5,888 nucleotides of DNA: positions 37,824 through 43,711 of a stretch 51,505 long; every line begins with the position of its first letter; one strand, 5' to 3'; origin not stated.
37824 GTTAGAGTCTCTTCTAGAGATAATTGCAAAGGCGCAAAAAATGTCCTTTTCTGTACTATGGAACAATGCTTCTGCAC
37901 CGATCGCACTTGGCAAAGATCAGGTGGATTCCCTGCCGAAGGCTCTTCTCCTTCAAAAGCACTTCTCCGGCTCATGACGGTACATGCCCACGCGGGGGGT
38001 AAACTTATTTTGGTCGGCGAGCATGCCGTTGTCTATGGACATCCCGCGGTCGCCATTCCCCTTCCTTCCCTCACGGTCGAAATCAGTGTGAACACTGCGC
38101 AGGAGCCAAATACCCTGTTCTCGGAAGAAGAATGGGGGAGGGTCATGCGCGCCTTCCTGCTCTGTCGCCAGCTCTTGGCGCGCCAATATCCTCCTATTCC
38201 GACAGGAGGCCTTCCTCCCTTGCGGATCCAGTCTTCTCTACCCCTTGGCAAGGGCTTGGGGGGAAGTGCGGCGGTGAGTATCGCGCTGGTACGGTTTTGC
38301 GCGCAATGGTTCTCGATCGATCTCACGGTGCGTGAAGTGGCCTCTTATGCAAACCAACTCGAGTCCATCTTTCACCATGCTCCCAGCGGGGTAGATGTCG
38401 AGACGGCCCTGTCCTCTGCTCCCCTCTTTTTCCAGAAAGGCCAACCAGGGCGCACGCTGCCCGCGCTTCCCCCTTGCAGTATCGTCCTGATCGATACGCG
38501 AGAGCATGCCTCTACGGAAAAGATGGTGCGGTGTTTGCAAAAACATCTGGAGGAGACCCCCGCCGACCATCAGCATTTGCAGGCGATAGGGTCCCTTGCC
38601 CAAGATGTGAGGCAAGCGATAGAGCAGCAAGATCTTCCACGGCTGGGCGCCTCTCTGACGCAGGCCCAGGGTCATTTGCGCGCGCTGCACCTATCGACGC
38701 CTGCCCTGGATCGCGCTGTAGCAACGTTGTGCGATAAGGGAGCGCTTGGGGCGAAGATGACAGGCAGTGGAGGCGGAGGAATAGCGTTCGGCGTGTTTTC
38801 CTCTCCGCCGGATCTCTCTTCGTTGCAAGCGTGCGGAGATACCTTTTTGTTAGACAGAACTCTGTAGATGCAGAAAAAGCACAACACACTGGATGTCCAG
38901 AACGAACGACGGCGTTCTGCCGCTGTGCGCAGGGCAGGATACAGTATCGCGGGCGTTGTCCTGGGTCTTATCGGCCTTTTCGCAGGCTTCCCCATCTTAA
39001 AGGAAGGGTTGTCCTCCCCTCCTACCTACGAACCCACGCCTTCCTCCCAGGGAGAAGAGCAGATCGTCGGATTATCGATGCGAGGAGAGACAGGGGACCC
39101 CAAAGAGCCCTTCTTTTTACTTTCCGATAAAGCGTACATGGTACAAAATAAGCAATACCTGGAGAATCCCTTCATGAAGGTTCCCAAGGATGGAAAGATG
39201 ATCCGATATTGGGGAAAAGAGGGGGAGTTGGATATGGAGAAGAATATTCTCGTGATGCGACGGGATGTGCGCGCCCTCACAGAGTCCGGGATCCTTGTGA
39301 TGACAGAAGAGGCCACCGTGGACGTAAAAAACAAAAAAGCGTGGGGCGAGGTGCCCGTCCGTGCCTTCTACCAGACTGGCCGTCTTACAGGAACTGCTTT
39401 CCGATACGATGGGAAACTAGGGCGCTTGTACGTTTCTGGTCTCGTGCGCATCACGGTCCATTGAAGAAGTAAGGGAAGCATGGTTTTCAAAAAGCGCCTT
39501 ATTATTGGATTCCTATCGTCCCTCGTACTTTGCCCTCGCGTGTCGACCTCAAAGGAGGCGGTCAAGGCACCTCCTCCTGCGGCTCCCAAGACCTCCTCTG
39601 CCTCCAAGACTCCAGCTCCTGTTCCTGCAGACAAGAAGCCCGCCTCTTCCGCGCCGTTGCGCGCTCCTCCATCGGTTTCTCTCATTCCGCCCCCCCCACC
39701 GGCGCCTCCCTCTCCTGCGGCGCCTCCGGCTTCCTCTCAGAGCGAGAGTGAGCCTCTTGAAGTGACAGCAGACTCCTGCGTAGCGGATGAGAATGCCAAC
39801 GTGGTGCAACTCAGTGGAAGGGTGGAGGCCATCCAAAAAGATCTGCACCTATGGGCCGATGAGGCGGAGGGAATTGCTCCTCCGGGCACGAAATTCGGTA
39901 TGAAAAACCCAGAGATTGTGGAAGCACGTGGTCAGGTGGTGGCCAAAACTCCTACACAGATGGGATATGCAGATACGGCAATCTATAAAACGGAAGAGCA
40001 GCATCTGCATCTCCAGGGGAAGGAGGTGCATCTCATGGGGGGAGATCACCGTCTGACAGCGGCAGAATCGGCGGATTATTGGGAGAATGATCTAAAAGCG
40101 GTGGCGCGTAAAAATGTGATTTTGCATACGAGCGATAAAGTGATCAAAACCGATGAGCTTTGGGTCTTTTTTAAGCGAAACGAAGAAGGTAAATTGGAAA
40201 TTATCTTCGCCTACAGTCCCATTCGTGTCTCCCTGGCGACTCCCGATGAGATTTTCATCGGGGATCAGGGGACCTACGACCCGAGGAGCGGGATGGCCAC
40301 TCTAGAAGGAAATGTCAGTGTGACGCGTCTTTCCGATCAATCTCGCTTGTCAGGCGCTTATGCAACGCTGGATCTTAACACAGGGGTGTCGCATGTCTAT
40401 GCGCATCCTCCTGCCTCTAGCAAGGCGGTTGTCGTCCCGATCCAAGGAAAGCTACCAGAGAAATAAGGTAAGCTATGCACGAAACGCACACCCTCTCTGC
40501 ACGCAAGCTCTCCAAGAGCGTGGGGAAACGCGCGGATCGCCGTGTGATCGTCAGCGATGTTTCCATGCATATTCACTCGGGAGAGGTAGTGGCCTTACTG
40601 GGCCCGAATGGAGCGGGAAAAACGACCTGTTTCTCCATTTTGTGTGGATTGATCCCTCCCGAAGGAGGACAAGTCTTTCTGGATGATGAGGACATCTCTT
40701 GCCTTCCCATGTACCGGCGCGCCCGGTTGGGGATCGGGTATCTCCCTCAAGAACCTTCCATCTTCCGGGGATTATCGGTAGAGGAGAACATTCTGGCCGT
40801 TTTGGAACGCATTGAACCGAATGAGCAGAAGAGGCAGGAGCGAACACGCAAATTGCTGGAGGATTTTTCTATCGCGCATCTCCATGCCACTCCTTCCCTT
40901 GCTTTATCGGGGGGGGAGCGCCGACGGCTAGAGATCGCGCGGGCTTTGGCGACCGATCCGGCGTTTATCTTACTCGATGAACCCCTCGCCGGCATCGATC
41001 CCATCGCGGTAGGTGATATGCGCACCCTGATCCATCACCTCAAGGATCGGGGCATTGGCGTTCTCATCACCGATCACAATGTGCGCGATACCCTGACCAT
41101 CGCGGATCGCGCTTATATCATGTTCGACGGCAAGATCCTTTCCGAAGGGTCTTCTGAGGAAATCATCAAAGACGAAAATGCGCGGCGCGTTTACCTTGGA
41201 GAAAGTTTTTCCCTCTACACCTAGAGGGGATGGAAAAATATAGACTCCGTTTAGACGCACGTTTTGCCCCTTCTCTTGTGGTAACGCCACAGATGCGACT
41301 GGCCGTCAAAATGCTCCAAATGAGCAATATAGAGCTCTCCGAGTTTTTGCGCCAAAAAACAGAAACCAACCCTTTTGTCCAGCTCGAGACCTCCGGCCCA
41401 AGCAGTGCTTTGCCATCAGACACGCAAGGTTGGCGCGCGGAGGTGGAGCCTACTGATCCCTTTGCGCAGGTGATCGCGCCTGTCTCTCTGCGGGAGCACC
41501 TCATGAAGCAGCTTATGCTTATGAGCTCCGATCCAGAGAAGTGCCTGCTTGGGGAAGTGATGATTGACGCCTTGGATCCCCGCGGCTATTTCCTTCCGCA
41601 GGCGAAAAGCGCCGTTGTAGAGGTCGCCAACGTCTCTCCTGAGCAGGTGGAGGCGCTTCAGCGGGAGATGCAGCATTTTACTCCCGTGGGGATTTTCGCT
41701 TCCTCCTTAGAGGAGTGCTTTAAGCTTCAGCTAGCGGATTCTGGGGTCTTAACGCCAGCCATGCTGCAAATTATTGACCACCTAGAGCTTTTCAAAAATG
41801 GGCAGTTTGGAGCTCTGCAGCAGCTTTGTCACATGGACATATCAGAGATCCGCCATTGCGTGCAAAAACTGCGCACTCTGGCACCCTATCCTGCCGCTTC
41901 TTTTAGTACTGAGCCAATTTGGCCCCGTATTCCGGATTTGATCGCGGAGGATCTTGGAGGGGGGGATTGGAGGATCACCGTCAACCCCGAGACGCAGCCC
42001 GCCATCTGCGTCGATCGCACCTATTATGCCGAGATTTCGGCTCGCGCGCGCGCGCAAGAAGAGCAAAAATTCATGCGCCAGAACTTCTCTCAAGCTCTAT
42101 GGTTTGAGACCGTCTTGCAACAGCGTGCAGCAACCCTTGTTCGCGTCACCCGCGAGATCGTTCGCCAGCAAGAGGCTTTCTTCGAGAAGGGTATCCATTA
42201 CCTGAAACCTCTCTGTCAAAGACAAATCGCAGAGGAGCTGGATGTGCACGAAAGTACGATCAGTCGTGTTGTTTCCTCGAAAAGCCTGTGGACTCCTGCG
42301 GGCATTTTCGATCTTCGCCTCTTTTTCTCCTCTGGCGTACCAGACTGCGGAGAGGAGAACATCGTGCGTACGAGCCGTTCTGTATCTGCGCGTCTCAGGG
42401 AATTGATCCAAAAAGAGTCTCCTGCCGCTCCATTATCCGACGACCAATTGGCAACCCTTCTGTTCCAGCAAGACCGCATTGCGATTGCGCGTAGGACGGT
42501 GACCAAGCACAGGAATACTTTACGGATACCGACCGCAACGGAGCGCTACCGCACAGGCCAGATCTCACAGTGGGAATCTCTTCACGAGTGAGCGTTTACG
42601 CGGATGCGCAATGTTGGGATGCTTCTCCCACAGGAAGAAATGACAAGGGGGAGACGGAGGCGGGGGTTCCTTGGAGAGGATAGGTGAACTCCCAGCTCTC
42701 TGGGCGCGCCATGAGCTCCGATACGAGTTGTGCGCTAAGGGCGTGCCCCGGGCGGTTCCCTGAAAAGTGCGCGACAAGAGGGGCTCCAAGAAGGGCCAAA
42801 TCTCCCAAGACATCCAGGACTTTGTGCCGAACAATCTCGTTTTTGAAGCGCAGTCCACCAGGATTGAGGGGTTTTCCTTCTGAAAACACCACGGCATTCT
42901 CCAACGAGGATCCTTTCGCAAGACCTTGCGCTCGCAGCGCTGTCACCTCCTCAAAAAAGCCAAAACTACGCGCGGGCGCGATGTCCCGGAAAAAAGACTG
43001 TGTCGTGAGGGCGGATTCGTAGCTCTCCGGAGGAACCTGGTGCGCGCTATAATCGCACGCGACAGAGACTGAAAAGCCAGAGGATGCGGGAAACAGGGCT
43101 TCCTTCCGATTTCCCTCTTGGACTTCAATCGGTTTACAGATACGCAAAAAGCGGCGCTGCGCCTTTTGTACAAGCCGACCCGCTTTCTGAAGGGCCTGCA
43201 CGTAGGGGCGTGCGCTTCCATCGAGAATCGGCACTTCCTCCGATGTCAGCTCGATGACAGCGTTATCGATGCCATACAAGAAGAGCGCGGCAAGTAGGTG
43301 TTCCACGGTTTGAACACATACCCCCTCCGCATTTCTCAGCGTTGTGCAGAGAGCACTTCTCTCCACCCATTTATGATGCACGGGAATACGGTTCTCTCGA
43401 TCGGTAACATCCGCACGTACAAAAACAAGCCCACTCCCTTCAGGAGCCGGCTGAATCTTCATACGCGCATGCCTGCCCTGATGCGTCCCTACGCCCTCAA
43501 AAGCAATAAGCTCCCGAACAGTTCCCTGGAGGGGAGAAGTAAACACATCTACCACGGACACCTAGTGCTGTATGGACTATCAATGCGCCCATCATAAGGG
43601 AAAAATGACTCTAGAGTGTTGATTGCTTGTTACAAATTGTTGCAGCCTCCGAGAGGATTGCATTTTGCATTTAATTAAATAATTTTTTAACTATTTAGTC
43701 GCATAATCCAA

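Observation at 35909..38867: Lower mevalonate pathway operon (PMK-MVD-MVK) in a genome with an alphaproteobacterial core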

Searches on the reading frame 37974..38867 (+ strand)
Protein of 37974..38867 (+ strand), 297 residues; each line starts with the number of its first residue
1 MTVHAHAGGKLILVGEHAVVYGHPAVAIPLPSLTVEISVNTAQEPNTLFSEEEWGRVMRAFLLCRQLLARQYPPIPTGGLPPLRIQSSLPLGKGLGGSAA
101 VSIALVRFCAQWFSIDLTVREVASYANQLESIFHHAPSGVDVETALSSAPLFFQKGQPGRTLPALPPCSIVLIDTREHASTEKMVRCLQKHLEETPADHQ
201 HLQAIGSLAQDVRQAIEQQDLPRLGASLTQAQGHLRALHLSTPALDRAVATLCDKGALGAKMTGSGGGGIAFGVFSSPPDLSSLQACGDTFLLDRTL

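Call 4: search_protein_families(library=ncbifam, proteins=[window:37974-38867:+], max_evalue=0.01)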
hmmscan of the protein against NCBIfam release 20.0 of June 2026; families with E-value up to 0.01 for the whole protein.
window:37974-38867:+ (297 aa): 17 families
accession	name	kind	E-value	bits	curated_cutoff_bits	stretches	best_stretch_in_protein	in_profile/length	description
TIGR00549.1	mevalon_kin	equivalog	2.4e-59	201.1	163.05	1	7-271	1-273/276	mevalonate kinase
NF003036.0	PRK03926.1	equivalog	2.4e-38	131.9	403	1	3-272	2-264/302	mevalonate kinase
NF003006.0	PRK03817.1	equivalog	1.3e-14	54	443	2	210-274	247-312/352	galactokinase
NF011202.0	PRK14608.1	equivalog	3.2e-10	39.8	204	1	82-280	95-270/294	4-(cytidine 5'-diphospho)-2-C-methyl-D-erythritol kinase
NF001816.0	PRK00555.1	equivalog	4.8e-10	38.9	509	1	209-271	257-320/363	galactokinase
TIGR00131.1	gal_kin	equivalog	2.8e-07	29.8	226.65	1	209-270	282-345/388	galactokinase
NF003705.0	PRK05322.1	equivalog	3.6e-07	29.3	385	1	210-274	282-348/388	galactokinase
NF049969.1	GlMnHpPKinHddA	equivalog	1.8e-06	27.6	600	1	85-130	102-147/338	D-glycero-D-manno-heptose 7-phosphate kinase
NF003472.0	PRK05101.1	equivalog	2.6e-06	26.6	499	1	83-138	115-170/382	galactokinase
TIGR01220.1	Pmev_kin_Gr_pos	equivalog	1.5e-05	24.3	165.7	0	4-44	2-42/358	phosphomevalonate kinase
TIGR00191.1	thrB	equivalog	3.4e-05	22.9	168.25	1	83-266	83-258/304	homoserine kinase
NF002870.0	PRK03188.1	equivalog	5.8e-05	21.9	286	1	83-267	96-264/310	4-(cytidine 5'-diphospho)-2-C-methyl-D-erythritol kinase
NF009948.0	PRK13412.1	equivalog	0.00011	20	721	1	198-274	857-934/974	bifunctional fucokinase/fucose-1-phosphate guanylyltransferase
TIGR01920.1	Shik_kin_archae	equivalog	0.00022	20.7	126.85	1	83-114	72-103/266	shikimate kinase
NF002288.1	PRK01212.1-4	equivalog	0.00023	20.3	194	1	83-267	79-259/303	homoserine kinase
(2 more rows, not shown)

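Call 5: search_protein_families(library=pfam, proteins=[window:37974-38867:+], max_evalue=0.01)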
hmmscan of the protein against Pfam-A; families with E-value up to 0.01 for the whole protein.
window:37974-38867:+ (297 aa): 2 families
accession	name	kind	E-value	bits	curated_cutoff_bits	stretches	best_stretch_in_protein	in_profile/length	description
PF00288.32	GHMP_kinases_N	-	1.3e-13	51.4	22.3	1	68-145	10-83/87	GHMP kinases N terminal domain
PF08544.19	GHMP_kinases_C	-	6.4e-11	42.9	21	1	213-283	2-74/85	GHMP kinases C terminal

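Call 9: find_encoding_contigs(protein=window:37974-38867:+, flank=10000, max_places=6)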
Protein window:37974-38867:+ (297 aa): 1 contig read that carries it; 1 place shown.
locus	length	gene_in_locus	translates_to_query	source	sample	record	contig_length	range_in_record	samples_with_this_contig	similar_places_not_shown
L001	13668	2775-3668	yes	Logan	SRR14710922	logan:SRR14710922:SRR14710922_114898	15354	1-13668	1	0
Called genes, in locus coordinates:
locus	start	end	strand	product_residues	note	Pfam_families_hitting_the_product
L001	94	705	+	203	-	PF01612:DNA_pol_A_exo1, PF13482:RNase_H_2 (faint)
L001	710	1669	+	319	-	-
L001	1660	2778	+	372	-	PF22700:MVD-like_N, PF00288:GHMP_kinases_N (weak), PF18376:MDD_C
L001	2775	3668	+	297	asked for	PF00288:GHMP_kinases_N, PF08544:GHMP_kinases_C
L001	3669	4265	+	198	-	PF06835:LptC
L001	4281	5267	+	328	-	PF03968:LptD_N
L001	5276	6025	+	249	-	PF00005:ABC_tran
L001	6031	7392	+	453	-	PF00309:Sigma54_AID, PF04963:Sigma54_CBD, PF04552:Sigma54_DBD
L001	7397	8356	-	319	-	PF03331:LpxC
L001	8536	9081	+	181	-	-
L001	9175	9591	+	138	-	PF03061:4HBT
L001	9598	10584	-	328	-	-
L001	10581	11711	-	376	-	PF13439:Glyco_transf_4, PF13579:Glyco_trans_4_4, PF20706:GT4-conflict, PF00534:Glycos_transf_1, PF13692:Glyco_trans_1_4, PF13524:Glyco_trans_1_2 (weak)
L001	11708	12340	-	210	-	PF02230:Abhydrolase_2, PF00561:Abhydrolase_1 (weak), PF12697:Abhydrolase_6 (faint), PF01738:DLH, PF00326:Peptidase_S9 (faint)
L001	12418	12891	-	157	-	PF01478:Peptidase_A24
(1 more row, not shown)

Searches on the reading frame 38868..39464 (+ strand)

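Call 4: search_protein_families(library=ncbifam, proteins=[window:38868-39464:+], max_evalue=0.01)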
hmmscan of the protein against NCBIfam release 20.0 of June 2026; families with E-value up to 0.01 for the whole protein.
window:38868-39464:+ (198 aa): 1 family
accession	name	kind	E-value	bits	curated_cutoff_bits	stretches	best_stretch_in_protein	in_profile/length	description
TIGR04409.1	LptC_YrbK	equivalog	1.9e-07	30.8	38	1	90-195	67-178/180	LPS export ABC transporter periplasmic protein LptC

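Call 5: search_protein_families(library=pfam, proteins=[window:38868-39464:+], max_evalue=0.01)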
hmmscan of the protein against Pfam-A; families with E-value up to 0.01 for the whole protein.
window:38868-39464:+ (198 aa): 1 family
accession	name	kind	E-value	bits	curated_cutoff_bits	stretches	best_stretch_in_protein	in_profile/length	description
PF06835.18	LptC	-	3.7e-09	36.9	21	1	89-196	61-173/175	Lipopolysaccharide-assembly, LptC-related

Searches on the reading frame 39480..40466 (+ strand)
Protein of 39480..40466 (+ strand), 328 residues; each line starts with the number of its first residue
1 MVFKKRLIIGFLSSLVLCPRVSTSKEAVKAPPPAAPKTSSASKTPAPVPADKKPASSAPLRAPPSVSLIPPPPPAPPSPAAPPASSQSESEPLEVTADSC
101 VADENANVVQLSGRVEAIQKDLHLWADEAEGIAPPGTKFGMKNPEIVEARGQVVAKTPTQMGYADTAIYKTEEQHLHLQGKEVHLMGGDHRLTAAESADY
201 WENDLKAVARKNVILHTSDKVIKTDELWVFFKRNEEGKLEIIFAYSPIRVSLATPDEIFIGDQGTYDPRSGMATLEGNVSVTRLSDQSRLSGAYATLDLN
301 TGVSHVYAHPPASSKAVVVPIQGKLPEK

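Call 4: search_protein_families(library=ncbifam, proteins=[window:39480-40466:+], max_evalue=0.01)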
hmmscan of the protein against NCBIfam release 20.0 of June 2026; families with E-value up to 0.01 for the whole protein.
window:39480-40466:+ (328 aa): 2 families
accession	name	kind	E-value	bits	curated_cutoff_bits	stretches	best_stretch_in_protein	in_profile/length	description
TIGR03002.1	outer_YhbN_LptA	equivalog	6e-12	45.6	71.7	1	86-181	3-99/142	lipopolysaccharide transport periplasmic protein LptA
TIGR04409.1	LptC_YrbK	equivalog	3.7e-06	26.6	38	0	261-302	95-139/180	LPS export ABC transporter periplasmic protein LptC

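Call 5: search_protein_families(library=pfam, proteins=[window:39480-40466:+], max_evalue=0.01)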
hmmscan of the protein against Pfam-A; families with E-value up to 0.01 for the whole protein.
window:39480-40466:+ (328 aa): 3 families
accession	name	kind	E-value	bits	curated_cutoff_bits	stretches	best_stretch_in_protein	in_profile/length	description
PF03968.19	LptD_N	-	8e-16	58.7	20.4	2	94-190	1-98/113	LptA/(LptD N-terminal domain) LPS transport protein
PF06835.18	LptC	-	0.00062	19.9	21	0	261-291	89-122/175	Lipopolysaccharide-assembly, LptC-related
PF13100.11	OstA_2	-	0.0041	17.2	21.2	0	142-227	18-102/158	OstA-like protein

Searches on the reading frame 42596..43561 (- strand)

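Call 8: search_protein_families(library=pfam, proteins=[window:42596-43561:-], max_evalue=0.001)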
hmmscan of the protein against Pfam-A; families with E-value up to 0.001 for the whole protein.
window:42596-43561:- (321 aa): 1 family
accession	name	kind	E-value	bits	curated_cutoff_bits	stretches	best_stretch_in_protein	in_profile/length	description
PF03331.19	LpxC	-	7.4e-93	311.3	27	1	12-284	1-267/268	UDP-3-O-acyl N-acetylglycosamine deacetylase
